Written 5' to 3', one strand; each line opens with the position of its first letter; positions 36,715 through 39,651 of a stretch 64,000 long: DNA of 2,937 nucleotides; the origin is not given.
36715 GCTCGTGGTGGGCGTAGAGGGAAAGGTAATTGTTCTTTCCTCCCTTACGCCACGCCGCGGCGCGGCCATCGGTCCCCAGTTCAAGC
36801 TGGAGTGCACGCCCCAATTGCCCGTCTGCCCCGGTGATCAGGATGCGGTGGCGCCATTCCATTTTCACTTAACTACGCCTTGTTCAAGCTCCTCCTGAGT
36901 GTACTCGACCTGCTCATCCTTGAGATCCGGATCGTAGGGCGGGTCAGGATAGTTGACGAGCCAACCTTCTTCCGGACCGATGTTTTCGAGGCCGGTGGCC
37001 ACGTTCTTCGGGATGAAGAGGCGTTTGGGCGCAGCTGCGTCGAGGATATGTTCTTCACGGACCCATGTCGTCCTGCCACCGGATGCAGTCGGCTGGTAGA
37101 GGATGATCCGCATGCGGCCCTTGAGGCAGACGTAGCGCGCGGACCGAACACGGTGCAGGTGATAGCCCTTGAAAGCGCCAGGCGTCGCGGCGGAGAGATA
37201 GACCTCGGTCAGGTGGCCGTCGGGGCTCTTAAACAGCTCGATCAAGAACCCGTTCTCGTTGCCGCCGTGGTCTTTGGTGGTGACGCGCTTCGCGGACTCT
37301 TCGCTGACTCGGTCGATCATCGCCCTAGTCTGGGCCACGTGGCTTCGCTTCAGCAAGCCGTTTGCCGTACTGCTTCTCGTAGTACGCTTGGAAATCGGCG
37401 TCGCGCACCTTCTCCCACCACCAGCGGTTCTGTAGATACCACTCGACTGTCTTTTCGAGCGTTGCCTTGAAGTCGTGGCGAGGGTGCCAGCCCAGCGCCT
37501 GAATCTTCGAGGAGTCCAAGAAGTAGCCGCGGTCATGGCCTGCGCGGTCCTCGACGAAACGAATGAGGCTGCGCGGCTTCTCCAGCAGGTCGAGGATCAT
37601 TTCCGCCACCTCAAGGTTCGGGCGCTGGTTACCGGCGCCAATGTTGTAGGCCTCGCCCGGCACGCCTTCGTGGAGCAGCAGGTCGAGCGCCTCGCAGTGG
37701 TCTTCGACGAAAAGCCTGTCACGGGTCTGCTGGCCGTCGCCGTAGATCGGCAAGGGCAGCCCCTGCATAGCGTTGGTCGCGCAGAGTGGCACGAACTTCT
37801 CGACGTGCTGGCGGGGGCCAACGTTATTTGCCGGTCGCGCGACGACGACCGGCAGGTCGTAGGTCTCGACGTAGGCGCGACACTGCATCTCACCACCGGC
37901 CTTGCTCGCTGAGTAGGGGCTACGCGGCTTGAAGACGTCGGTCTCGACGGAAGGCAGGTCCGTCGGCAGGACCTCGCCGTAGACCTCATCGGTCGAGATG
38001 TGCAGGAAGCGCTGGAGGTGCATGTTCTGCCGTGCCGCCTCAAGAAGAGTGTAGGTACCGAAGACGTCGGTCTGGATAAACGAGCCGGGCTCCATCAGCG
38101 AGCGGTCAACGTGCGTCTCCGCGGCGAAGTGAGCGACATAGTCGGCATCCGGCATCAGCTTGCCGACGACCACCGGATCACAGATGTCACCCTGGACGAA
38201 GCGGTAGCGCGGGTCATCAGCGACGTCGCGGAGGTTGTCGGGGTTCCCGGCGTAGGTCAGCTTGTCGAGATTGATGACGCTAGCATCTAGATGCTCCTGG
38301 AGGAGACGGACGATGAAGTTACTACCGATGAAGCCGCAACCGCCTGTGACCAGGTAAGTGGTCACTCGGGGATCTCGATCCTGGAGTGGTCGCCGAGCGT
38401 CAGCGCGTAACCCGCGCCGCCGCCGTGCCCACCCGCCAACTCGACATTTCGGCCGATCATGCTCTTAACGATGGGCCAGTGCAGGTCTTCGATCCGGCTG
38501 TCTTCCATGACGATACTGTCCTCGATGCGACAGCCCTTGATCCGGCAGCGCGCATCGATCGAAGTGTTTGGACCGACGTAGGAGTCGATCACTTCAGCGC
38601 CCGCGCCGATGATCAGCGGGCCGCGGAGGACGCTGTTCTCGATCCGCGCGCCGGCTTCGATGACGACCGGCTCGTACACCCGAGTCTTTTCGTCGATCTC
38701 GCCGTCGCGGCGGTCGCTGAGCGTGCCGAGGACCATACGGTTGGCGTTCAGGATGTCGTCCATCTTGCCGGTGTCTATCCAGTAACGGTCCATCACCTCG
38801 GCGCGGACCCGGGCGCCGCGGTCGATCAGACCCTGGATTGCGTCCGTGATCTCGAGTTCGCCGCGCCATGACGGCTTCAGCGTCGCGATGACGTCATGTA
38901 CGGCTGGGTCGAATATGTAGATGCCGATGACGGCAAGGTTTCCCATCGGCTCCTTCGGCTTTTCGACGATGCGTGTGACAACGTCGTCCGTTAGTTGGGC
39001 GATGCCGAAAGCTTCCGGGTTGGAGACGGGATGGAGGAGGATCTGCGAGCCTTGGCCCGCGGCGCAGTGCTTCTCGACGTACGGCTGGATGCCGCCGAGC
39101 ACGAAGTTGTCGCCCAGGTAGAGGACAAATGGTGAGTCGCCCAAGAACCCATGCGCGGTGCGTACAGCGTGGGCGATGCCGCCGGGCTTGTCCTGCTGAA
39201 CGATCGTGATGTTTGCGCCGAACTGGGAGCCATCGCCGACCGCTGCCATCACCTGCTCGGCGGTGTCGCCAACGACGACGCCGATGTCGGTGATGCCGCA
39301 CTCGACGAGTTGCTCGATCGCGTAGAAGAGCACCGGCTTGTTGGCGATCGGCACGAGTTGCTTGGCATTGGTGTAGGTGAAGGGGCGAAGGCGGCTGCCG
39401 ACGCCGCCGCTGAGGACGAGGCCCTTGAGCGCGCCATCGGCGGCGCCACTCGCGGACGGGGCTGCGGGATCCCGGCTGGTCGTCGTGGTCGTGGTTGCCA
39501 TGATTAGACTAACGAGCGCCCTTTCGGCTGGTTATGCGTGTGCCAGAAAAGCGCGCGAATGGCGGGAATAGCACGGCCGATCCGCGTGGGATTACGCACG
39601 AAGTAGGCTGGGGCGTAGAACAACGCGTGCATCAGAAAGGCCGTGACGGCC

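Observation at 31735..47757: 16-kb cell-surface polysaccharide locus: dTDP-rhamnose pathway, ABC exporter, WsaE-like methyltransferase-GT2-GT2 fusion and YfhO-like GT-C protein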

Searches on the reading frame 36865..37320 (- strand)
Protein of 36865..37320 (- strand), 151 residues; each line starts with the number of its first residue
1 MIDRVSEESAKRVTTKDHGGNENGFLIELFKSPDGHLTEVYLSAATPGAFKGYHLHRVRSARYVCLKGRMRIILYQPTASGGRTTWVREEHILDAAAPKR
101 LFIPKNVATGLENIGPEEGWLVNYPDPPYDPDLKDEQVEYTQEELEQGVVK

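Call 8: search_protein_families(library=ncbifam, proteins=[window:36865-37320:-], max_evalue=0.001)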
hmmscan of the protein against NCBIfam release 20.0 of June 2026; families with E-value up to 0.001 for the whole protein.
window:36865-37320:- (151 aa): 0 families

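Call 20: search_solved_structures(query=window:36865-37320:-, max_evalue=1, show_alignments=2)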
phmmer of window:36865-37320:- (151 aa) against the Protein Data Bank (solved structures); distinct sequences matched with E-value up to 1: 2.
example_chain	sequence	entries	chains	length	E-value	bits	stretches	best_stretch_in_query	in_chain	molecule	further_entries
4yrd_A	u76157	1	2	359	0.23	15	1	22-76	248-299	Capsular polysaccharide synthesis enzyme Cap5F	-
2zkl_A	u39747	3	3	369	0.24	14.9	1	22-76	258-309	Capsular polysaccharide synthesis enzyme Cap5F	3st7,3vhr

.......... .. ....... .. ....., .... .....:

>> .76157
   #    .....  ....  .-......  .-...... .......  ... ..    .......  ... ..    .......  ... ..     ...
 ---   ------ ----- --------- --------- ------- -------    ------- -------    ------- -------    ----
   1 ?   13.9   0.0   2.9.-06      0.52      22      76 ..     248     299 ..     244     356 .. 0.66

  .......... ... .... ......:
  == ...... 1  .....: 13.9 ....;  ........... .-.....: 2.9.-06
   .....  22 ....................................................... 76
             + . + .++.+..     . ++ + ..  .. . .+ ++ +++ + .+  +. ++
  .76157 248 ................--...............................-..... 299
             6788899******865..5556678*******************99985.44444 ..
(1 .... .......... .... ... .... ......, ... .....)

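Call 66: search_solved_structures(query=A3, max_evalue=1, show_alignments=2)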
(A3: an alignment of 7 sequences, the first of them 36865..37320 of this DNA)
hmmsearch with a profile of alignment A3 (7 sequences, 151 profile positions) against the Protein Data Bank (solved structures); distinct sequences matched with E-value up to 1: 63 (the best 60 are shown).
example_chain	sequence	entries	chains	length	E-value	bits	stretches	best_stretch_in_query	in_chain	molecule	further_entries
3ejk_A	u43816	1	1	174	3.6e-21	78.6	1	3-146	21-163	dTDP Sugar Isomerase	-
1ep0_A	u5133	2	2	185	3.9e-11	46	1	14-149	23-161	DTDP-6-DEOXY-D-XYLO-4-HEXULOSE 3,5-EPIMERASE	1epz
23ef_A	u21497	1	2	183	5.6e-11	45.5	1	14-149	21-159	dTDP-4-dehydrorhamnose 3,5-epimerase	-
23eg_A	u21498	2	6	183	6.9e-11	45.2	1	14-149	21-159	dTDP-4-dehydrorhamnose 3,5-epimerase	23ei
9uyw_A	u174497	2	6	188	7.4e-11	45.1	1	14-149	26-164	dTDP-4-dehydrorhamnose 3,5-epimerase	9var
2b9u_A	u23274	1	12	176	8.8e-11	44.9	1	11-140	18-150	hypothetical dTDP-4-dehydrorhamnose 3,5-epimerase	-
1wlt_A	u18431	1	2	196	1.2e-10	44.5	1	11-140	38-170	176aa long hypothetical dTDP-4-dehydrorhamnose 3,5-epimerase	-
9j9s_A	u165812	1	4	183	2.1e-10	43.6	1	14-149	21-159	dTDP-4-dehydrorhamnose 3,5-epimerase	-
9j9q_A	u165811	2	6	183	3.1e-10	43.1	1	14-149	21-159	dTDP-4-dehydrorhamnose 3,5-epimerase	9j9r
4yrd_A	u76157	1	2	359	4.6e-10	42.5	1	12-134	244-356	Capsular polysaccharide synthesis enzyme Cap5F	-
2zkl_A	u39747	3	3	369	4.8e-10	42.5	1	12-134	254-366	Capsular polysaccharide synthesis enzyme Cap5F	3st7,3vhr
7pvi_AAA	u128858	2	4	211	6.7e-10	42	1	8-149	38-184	dTDP-4-dehydrorhamnose 3,5-epimerase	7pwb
9j9t_A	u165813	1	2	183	1.7e-09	40.7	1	14-149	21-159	dTDP-4-dehydrorhamnose 3,5-epimerase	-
9kyn_A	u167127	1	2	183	1.7e-09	40.7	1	14-149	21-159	dTDP-4-dehydrorhamnose 3,5-epimerase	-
3ryk_A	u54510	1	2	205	2.2e-09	40.3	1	11-148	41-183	dTDP-4-dehydrorhamnose 3,5-epimerase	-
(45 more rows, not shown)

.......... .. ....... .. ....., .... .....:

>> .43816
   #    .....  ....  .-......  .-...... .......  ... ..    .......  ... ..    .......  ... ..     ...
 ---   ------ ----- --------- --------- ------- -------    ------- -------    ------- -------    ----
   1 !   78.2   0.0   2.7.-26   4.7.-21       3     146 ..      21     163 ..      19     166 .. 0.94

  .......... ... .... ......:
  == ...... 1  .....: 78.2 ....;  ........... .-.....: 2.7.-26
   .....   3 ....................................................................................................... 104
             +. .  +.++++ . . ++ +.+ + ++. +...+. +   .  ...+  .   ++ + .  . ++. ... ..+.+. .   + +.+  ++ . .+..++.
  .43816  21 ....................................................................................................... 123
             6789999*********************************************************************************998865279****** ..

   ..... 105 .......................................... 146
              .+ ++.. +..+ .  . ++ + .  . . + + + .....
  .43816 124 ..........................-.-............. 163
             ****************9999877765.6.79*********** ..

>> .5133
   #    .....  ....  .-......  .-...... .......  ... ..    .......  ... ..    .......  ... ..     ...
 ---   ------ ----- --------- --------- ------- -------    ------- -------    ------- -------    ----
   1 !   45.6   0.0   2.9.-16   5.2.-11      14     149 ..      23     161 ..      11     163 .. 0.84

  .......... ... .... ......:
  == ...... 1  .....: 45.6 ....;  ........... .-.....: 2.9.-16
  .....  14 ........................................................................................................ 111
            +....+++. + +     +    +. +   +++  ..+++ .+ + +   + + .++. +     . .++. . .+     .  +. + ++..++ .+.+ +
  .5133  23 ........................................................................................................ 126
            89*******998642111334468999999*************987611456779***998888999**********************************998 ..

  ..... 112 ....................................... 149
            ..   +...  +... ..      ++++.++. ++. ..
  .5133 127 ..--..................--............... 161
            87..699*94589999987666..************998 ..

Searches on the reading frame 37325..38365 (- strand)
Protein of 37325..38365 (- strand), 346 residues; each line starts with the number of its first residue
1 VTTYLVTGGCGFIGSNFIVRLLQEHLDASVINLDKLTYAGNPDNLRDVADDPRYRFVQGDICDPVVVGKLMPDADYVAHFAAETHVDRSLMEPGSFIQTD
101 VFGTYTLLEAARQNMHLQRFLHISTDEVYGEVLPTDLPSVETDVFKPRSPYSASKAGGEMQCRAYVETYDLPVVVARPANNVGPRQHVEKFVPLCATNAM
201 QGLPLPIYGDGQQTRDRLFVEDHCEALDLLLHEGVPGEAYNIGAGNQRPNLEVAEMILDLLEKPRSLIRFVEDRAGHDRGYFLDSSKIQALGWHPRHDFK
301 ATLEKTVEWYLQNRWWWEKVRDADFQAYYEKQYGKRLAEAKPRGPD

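Call 4: search_protein_families(library=pfam, proteins=[window:37325-38365:-], max_evalue=0.001)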
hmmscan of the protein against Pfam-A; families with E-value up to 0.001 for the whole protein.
window:37325-38365:- (346 aa): 7 families
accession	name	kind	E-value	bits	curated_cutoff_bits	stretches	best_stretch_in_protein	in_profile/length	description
PF16363.11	GDP_Man_Dehyd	-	7.4e-69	233.2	27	1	5-305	1-331/332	GDP-mannose 4,6 dehydratase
PF01370.27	Epimerase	-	3.9e-61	207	20.9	1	5-243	2-240/240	NAD dependent epimerase/dehydratase family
PF01073.25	3Beta_HSD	-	8.4e-14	51.7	22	1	5-222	1-220/280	3-beta hydroxysteroid dehydrogenase/isomerase family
PF07993.18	NAD_binding_4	-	1.3e-13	51.2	20.1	1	6-180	1-206/258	Male sterility protein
PF02719.21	Polysacc_synt_2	-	7.6e-12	45.5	20.2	1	5-127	2-130/293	Polysaccharide biosynthesis protein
PF04321.23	RmlD_sub_bind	-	1.1e-10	41.5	27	1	4-303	3-278/287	RmlD substrate binding domain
PF13460.12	NAD_binding_10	-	1.7e-06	28.4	27.2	1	8-179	1-144/184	NAD(P)H-binding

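Call 8: search_protein_families(library=ncbifam, proteins=[window:37325-38365:-], max_evalue=0.001)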
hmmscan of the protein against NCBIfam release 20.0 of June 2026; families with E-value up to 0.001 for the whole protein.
window:37325-38365:- (346 aa): 26 families (the best 25 are shown)
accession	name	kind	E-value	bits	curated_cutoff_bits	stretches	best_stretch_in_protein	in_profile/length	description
TIGR01181.1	dTDP_gluc_dehyt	equivalog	1.4e-132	441.7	365.1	1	4-320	2-321/321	dTDP-glucose 4,6-dehydratase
NF007490.0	PRK10084.1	subfamily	5.7e-97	324.9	649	1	5-336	4-360/361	dTDP-glucose 4,6-dehydratase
NF007582.0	PRK10217.1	equivalog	3.4e-94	315.9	698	1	1-327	1-348/355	dTDP-glucose 4,6-dehydratase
TIGR04180.1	EDH_00030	hypoth_equivalog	3.1e-40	138.1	475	1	5-266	2-261/297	NAD-dependent 4,6-dehydratase LegB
TIGR01179.1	galE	equivalog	3.5e-30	105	262.3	1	5-313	3-328/332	UDP-glucose 4-epimerase GalE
NF011728.1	PRK15181.1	equivalog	1.5e-25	90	760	1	3-313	17-340/348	Vi polysaccharide biosynthesis UDP-N-acetylglucosaminuronic acid C-4 epimerase TviC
TIGR02622.1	CDP_4_6_dhtase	equivalog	2.5e-22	79.5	278.45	1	4-169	7-172/352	CDP-glucose 4,6-dehydratase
NF007956.0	PRK10675.1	subfamily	3.9e-19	69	394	1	4-312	3-331/338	UDP-glucose 4-epimerase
TIGR02197.1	heptose_epim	equivalog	1.2e-16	60.8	274.6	1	5-313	2-312/316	ADP-glyceromanno-heptose 6-epimerase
TIGR01472.1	gmd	equivalog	2.9e-16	59.6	415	1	54-256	56-263/342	GDP-mannose 4,6-dehydratase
NF043036.1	ErythonDh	equivalog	8.6e-16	58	325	1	5-165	4-163/321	D-erythronate dehydrogenase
TIGR03466.1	HpnA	hypoth_equivalog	5.2e-14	51.9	367.65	1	4-245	3-231/327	hopanoid-associated sugar epimerase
TIGR03589.1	PseB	equivalog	6.6e-13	48.3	407.75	1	3-128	6-128/324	UDP-N-acetylglucosamine 4,6-dehydratase (inverting)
NF047922.1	GDPFucSynFcl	equivalog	2.1e-12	47.1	500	1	93-314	74-305/308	GDP-L-fucose synthase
NF042422.1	oxyalk_red_OleD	equivalog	1.8e-11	44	580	1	5-265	4-254/329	2-alkyl-3-oxoalkanoate reductase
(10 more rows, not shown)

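Call 13: find_encoding_contigs(protein=window:37325-38365:-, flank=10000, max_places=6)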
Protein window:37325-38365:- (346 aa): 4 contigs read that carry it; 2 places shown.
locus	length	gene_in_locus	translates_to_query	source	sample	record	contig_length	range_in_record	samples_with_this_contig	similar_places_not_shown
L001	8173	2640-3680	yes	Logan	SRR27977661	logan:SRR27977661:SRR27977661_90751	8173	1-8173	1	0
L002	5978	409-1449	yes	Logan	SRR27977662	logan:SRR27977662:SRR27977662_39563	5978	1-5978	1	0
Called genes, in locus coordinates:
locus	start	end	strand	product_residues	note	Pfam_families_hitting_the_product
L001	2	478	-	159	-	?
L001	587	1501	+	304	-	PF13641:Glyco_tranf_2_3, PF00535:Glycos_transf_2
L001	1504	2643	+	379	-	PF00483:NTP_transferase, PF12804:NTP_transf_3, PF25084:LbH_EIF2B (weak), PF25087:GMPPB_C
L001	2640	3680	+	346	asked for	PF01073:3Beta_HSD, PF01370:Epimerase, PF02719:Polysacc_synt_2, PF04321:RmlD_sub_bind, PF07993:NAD_binding_4, PF13460:NAD_binding_10 (weak), PF16363:GDP_Man_Dehyd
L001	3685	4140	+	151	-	PF14667:Polysacc_synt_C (weak)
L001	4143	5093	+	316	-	PF01073:3Beta_HSD (weak), PF01370:Epimerase, PF02719:Polysacc_synt_2, PF04321:RmlD_sub_bind, PF16363:GDP_Man_Dehyd, PF07993:NAD_binding_4 (weak)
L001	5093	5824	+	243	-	PF02397:Bac_transf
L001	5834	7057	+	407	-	PF13439:Glyco_transf_4 (weak), PF13579:Glyco_trans_4_4 (weak), PF00534:Glycos_transf_1, PF13692:Glyco_trans_1_4, PF13524:Glyco_trans_1_2 (faint)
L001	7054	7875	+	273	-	PF03808:Glyco_tran_WecG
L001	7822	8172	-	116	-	?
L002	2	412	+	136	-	?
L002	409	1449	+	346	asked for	PF01073:3Beta_HSD, PF01370:Epimerase, PF02719:Polysacc_synt_2, PF04321:RmlD_sub_bind, PF07993:NAD_binding_4, PF13460:NAD_binding_10 (weak), PF16363:GDP_Man_Dehyd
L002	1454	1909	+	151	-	PF14667:Polysacc_synt_C (weak)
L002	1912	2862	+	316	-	PF01073:3Beta_HSD (weak), PF01370:Epimerase, PF02719:Polysacc_synt_2, PF04321:RmlD_sub_bind, PF16363:GDP_Man_Dehyd, PF07993:NAD_binding_4 (weak)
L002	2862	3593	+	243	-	PF02397:Bac_transf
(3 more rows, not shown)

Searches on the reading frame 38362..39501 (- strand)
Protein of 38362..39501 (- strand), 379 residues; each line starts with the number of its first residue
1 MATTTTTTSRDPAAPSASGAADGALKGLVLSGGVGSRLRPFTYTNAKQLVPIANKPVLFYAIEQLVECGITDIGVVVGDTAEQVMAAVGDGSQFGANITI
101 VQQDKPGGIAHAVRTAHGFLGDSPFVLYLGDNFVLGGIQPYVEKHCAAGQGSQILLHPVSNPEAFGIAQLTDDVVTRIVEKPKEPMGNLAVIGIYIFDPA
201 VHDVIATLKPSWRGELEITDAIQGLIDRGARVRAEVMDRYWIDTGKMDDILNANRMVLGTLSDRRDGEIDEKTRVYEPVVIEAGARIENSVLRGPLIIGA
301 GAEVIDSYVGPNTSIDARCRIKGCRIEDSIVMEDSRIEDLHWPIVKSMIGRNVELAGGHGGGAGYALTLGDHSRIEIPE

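Call 4: search_protein_families(library=pfam, proteins=[window:38362-39501:-], max_evalue=0.001)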
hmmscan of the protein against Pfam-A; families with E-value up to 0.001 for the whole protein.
window:38362-39501:- (379 aa): 5 families
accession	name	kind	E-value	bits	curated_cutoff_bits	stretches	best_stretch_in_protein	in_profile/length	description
PF00483.29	NTP_transferase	-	1.9e-52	178.7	21.2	1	26-256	1-241/245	Nucleotidyl transferase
PF12804.13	NTP_transf_3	-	2.3e-08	34.8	27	1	27-131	1-95/160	MobA-like NTP transferase domain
PF25084.1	LbH_EIF2B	-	5.1e-07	30.1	54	1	264-337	13-87/105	EIF2B subunit epsilon LbH domain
PF00132.30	Hexapep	-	3.4e-05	23.8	27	0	279-303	2-27/36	Bacterial transferase hexapeptide (six repeats)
PF24894.1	Hexapep_GlmU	-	8.4e-05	23.1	23.3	0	281-334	26-79/104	GlmU-like, C-terminal hexapeptide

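Call 8: search_protein_families(library=ncbifam, proteins=[window:38362-39501:-], max_evalue=0.001)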
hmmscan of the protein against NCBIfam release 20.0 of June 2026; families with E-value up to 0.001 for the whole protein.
window:38362-39501:- (379 aa): 35 families (the best 25 are shown)
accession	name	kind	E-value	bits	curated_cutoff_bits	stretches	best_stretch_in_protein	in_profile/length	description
TIGR01208.1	rmlA_long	equivalog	1.2e-124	415.8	320.25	1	26-376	1-352/353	glucose-1-phosphate thymidylyltransferase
TIGR03992.1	Arch_glmU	subfamily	2.9e-72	243.7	292.1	1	26-358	2-330/393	bifunctional sugar-1-phosphate nucleotidylyltransferase/acetyltransferase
NF041173.1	Sug_nt_acttase_Thmprot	equivalog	1.1e-50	172.8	600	1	26-358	2-330/405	bifunctional sugar-1-phosphate nucleotidylyltransferase/acetyltransferase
TIGR01207.1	rmlA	equivalog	6e-49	166.7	360.65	1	26-265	1-243/286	glucose-1-phosphate thymidylyltransferase RfbA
NF041313.1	UDPGP_AglF_Halo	equivalog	2.2e-45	154.9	400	1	26-256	2-233/234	UTP--glucose-1-phosphate uridylyltransferase AglF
NF012024.0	PRK15480.1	equivalog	5.4e-41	140.6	588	1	26-265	5-247/292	glucose-1-phosphate thymidylyltransferase RfbA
NF052502.1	man1P_GTase_Rv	exception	3.1e-36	125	440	1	28-332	4-324/352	mannose-1-phosphate guanylyltransferase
TIGR01099.1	galU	equivalog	6e-29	101.4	326.8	2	96-253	94-261/261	UTP--glucose-1-phosphate uridylyltransferase GalU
NF045761.1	NAMPUrTaseMurU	equivalog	3.4e-21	76.1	250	1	25-253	1-223/226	N-acetylmuramate alpha-1-phosphate uridylyltransferase MurU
TIGR01173.1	glmU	equivalog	6.6e-19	68.1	366.85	1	28-329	4-320/452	bifunctional UDP-N-acetylglucosamine diphosphorylase/glucosamine-1-phosphate N-acetyltransferase GlmU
NF003670.0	PRK05293.1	equivalog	9.1e-19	67.6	470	1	27-355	7-352/382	glucose-1-phosphate adenylyltransferase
NF010934.1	PRK14354.1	equivalog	8.9e-18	64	450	1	28-340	3-325/447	bifunctional UDP-N-acetylglucosamine diphosphorylase/glucosamine-1-phosphate N-acetyltransferase GlmU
TIGR02091.1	glgC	equivalog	4.5e-17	62.2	424.9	1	27-356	3-357/364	glucose-1-phosphate adenylyltransferase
NF009928.0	PRK13389.1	equivalog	6.3e-15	55.1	548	2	98-237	104-259/302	UTP--glucose-1-phosphate uridylyltransferase GalU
NF010932.0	PRK14352.1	equivalog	6.3e-15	54.8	611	1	28-250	10-238/488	bifunctional UDP-N-acetylglucosamine diphosphorylase/glucosamine-1-phosphate N-acetyltransferase GlmU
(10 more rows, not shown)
